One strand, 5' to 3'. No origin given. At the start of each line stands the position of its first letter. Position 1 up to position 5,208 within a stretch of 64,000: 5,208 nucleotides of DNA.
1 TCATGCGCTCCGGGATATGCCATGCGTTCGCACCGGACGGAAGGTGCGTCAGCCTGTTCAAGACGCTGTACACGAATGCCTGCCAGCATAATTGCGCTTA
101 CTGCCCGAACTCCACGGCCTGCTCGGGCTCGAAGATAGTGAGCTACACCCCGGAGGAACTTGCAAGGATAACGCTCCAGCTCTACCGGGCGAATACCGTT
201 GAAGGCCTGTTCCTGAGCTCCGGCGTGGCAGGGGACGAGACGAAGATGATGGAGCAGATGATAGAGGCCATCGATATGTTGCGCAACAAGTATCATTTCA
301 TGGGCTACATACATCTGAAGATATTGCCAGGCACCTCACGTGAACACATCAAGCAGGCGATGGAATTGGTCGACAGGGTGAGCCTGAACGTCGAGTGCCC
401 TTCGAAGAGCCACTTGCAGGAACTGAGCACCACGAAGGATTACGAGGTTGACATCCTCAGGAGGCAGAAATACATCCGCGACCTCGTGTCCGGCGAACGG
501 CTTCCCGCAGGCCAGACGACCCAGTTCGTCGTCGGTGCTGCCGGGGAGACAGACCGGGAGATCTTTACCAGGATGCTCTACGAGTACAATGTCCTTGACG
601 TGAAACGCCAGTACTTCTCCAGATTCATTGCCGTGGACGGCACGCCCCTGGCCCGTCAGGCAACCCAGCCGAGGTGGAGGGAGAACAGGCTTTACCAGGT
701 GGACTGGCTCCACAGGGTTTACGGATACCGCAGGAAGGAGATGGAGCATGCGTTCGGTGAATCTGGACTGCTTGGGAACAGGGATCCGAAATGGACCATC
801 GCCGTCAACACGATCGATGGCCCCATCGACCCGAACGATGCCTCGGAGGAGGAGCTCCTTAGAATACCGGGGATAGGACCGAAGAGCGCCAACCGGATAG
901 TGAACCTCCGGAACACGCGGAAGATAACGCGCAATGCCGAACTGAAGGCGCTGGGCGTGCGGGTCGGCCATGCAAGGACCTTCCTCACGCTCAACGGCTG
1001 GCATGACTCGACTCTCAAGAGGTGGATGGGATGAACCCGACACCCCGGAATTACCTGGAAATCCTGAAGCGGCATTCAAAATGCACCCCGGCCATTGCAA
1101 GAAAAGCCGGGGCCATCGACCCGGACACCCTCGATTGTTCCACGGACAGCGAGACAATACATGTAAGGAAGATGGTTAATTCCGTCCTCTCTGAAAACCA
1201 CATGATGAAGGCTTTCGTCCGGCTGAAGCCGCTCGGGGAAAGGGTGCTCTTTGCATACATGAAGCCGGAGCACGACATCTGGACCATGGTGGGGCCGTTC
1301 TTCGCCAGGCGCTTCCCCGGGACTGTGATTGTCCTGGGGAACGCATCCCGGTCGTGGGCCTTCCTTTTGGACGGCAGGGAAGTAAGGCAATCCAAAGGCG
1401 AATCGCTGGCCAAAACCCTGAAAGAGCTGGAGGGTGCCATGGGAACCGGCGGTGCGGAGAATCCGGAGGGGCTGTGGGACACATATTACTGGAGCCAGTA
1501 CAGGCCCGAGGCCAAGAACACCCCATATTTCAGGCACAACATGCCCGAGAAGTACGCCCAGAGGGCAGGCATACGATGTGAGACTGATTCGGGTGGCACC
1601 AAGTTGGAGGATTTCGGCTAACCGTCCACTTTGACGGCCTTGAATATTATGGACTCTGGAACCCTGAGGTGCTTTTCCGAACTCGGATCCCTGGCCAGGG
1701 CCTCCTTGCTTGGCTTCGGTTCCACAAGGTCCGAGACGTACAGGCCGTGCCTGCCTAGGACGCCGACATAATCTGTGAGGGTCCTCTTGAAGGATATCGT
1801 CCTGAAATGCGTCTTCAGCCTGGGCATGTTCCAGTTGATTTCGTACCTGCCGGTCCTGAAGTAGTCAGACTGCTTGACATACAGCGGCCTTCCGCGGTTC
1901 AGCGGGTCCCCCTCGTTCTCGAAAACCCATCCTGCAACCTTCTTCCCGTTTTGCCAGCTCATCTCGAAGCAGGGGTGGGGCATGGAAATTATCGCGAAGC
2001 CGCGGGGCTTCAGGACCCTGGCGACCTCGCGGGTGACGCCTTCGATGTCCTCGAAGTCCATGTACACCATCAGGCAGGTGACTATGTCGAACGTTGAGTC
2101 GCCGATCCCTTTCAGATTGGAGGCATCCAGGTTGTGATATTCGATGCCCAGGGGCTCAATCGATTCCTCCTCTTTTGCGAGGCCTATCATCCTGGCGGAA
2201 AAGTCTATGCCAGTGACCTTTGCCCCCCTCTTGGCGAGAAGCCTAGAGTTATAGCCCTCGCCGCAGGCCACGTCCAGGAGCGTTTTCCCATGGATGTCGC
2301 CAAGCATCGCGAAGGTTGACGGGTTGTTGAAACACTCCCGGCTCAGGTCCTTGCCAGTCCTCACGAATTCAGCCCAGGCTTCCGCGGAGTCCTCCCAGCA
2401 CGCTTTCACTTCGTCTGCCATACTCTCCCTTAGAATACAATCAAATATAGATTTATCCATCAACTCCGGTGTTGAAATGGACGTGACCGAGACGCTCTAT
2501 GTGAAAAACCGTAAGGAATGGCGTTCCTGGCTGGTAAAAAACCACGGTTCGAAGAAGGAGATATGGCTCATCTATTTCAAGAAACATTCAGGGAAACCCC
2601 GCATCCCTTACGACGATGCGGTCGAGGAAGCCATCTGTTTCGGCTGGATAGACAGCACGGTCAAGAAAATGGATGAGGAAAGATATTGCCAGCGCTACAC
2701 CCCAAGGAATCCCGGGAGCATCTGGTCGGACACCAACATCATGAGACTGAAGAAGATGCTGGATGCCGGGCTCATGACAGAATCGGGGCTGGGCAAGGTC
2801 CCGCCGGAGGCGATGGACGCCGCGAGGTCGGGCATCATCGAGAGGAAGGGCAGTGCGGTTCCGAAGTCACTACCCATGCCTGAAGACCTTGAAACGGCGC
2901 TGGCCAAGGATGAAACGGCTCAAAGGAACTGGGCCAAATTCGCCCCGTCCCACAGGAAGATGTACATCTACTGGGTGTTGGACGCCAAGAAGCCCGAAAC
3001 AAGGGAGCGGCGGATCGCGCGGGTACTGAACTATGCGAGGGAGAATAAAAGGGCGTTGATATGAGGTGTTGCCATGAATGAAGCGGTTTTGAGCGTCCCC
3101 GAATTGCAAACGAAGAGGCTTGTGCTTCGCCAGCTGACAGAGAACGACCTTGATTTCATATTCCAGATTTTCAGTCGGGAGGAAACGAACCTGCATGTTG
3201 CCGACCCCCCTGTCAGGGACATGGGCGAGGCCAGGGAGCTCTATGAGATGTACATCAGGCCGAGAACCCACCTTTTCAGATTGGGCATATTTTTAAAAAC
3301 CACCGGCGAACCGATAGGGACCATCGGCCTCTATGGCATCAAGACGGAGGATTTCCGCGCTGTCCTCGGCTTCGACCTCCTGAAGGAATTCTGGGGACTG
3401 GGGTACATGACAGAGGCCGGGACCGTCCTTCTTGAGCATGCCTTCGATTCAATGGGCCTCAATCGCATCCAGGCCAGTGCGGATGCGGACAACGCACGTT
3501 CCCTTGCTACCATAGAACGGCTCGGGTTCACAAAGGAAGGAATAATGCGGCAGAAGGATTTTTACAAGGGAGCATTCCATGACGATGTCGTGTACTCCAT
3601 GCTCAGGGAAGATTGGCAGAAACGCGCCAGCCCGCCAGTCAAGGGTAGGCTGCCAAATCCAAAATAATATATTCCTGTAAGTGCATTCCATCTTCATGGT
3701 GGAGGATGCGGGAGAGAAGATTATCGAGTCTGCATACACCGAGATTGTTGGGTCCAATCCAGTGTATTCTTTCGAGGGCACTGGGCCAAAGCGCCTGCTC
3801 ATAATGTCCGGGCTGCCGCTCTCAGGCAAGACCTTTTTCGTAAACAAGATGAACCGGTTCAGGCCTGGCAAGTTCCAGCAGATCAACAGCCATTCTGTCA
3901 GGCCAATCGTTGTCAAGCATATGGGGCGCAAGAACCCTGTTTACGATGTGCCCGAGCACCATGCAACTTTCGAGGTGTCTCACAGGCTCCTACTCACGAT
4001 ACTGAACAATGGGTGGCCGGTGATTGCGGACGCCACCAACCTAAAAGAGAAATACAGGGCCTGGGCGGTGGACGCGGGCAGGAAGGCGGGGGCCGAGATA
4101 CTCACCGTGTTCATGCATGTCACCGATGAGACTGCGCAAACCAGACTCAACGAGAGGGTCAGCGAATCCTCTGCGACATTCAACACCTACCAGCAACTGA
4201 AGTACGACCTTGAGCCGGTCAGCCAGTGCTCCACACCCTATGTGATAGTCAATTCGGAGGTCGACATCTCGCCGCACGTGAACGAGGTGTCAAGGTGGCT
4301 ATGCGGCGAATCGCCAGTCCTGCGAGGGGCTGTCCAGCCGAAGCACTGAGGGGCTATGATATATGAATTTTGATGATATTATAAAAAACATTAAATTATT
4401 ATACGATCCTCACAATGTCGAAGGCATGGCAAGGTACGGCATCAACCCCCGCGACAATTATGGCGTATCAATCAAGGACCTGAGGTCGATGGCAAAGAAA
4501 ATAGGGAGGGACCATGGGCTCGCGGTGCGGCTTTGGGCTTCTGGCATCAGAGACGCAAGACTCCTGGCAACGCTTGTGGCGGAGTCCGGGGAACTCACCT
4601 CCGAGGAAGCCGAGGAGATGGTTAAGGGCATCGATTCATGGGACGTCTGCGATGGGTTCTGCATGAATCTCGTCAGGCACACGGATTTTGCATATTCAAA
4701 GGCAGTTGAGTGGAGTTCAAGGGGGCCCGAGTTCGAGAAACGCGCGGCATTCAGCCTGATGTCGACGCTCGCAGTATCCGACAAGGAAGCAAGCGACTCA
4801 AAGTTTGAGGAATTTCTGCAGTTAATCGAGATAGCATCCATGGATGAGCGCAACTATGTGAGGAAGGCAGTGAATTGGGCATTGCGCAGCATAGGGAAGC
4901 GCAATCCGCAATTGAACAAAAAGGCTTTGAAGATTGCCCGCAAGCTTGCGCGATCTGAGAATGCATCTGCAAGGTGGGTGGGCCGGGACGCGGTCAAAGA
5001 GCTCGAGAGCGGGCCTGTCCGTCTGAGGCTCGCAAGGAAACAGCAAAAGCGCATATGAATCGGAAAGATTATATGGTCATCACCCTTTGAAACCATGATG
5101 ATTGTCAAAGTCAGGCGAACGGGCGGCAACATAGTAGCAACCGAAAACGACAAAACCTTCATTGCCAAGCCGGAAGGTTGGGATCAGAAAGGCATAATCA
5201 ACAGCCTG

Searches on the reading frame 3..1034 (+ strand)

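Call 62: search_protein_families(library=pfam, proteins=[window:3-1034:+], max_evalue=0.001)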
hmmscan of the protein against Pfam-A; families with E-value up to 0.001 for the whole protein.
window:3-1034:+ (343 aa): 6 families
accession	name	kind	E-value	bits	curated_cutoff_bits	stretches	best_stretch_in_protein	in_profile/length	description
PF04055.27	Radical_SAM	-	1.8e-12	48.2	29.5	1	23-187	3-159/166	Radical SAM superfamily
PF12836.13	HHH_3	-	2.3e-07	31.3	27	1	274-308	5-40/65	Helix-hairpin-helix motif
PF00633.29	HHH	-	5.2e-07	29.6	24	1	278-300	6-28/30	Helix-hairpin-helix motif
PF13353.11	Fer4_12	-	2.6e-05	25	22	1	21-131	9-114/137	4Fe-4S single cluster domain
PF21176.3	RecR_HhH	-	0.00036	20.7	27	0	283-299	6-22/45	RecR, helix-hairpin-helix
PF14520.12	HHH_5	-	0.00043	21.1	27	0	279-300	31-52/57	Helix-hairpin-helix domain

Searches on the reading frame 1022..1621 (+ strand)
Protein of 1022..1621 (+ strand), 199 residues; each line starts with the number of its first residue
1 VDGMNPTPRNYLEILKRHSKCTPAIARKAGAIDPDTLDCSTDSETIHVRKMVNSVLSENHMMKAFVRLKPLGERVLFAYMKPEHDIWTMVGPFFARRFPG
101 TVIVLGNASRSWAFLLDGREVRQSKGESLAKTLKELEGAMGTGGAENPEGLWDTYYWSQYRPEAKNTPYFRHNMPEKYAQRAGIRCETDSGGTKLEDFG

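Call 62: search_protein_families(library=pfam, proteins=[window:1022-1621:+], max_evalue=0.001)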
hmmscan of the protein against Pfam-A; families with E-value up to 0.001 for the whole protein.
window:1022-1621:+ (199 aa): 1 family
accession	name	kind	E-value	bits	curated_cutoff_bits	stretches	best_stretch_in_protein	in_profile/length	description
PF13566.11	DUF4130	-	1.7e-20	74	27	1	32-179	17-141/146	Domain of unknown function (DUF4130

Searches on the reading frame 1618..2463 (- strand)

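Call 62: search_protein_families(library=pfam, proteins=[window:1618-2463:-], max_evalue=0.001)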
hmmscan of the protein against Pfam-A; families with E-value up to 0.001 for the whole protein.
window:1618-2463:- (281 aa): 7 families
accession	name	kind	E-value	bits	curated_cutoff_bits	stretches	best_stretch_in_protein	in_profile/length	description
PF08241.18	Methyltransf_11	-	1.8e-23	83.4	21.2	1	63-159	1-95/95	Methyltransferase domain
PF13649.12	Methyltransf_25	-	8e-21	75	27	1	63-155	2-97/97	Methyltransferase domain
PF13847.12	Methyltransf_31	-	3e-16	59.8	27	1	59-163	4-113/145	Methyltransferase domain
PF08242.18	Methyltransf_12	-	1.4e-14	55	30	1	63-156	1-97/98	Methyltransferase domain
PF13489.12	Methyltransf_23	-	2.1e-14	54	27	1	56-182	20-138/164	Methyltransferase domain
PF01209.24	Ubie_methyltran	-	8.2e-10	38.9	20.1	1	51-157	40-149/233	ubiE/COQ5 methyltransferase family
PF03848.20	TehB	-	1.8e-07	31.2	20.4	1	61-159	33-132/193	Tellurite resistance protein TehB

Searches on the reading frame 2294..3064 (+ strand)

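Call 62: search_protein_families(library=pfam, proteins=[window:2294-3064:+], max_evalue=0.001)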
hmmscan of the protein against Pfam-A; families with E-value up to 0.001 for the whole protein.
window:2294-3064:+ (256 aa): 1 family
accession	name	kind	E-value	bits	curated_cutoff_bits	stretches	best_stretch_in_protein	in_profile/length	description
PF13376.11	OmdA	-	1.4e-20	73.5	25.6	1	193-250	2-59/60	Bacteriocin-protection, YdeI or OmpD-Associated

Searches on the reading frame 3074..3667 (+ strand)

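Call 62: search_protein_families(library=pfam, proteins=[window:3074-3667:+], max_evalue=0.001)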
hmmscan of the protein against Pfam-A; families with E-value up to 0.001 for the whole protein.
window:3074-3667:+ (197 aa): 3 families
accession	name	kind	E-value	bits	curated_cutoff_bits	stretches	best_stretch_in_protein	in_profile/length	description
PF13302.13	Acetyltransf_3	-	4.2e-29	102.5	25.4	1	15-153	1-138/138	Acetyltransferase (GNAT) domain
PF00583.31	Acetyltransf_1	-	9e-11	42.5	20.7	1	50-152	18-116/116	Acetyltransferase (GNAT) family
PF13523.12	Acetyltransf_8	-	0.00011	22.2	27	1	103-156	85-141/145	Acetyltransferase (GNAT) domain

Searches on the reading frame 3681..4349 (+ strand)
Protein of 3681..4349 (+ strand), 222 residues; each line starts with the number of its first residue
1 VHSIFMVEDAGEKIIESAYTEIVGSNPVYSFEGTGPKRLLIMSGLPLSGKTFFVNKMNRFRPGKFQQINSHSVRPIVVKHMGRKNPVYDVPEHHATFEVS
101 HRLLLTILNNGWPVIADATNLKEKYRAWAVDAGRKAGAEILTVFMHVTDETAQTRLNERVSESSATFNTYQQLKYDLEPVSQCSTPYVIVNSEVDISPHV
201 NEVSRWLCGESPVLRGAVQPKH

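Call 62: search_protein_families(library=pfam, proteins=[window:3681-4349:+], max_evalue=0.001)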
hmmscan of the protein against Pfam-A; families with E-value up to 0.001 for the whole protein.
window:3681-4349:+ (222 aa): 2 families
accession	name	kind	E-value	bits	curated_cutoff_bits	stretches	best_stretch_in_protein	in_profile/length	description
PF13671.12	AAA_33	-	8.6e-16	59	27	1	39-174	1-137/143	AAA domain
PF08433.16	KTI12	-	1.9e-05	24.8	22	1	39-209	3-171/271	Chromatin associated protein KTI12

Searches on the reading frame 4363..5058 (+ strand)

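Call 62: search_protein_families(library=pfam, proteins=[window:4363-5058:+], max_evalue=0.001)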
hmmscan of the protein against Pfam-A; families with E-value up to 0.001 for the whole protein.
window:4363-5058:+ (231 aa): 1 family
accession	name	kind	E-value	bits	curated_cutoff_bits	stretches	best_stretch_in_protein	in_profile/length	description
PF08713.17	DNA_alkylation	-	1.2e-34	120.3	21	1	7-214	2-213/213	DNA alkylation repair enzyme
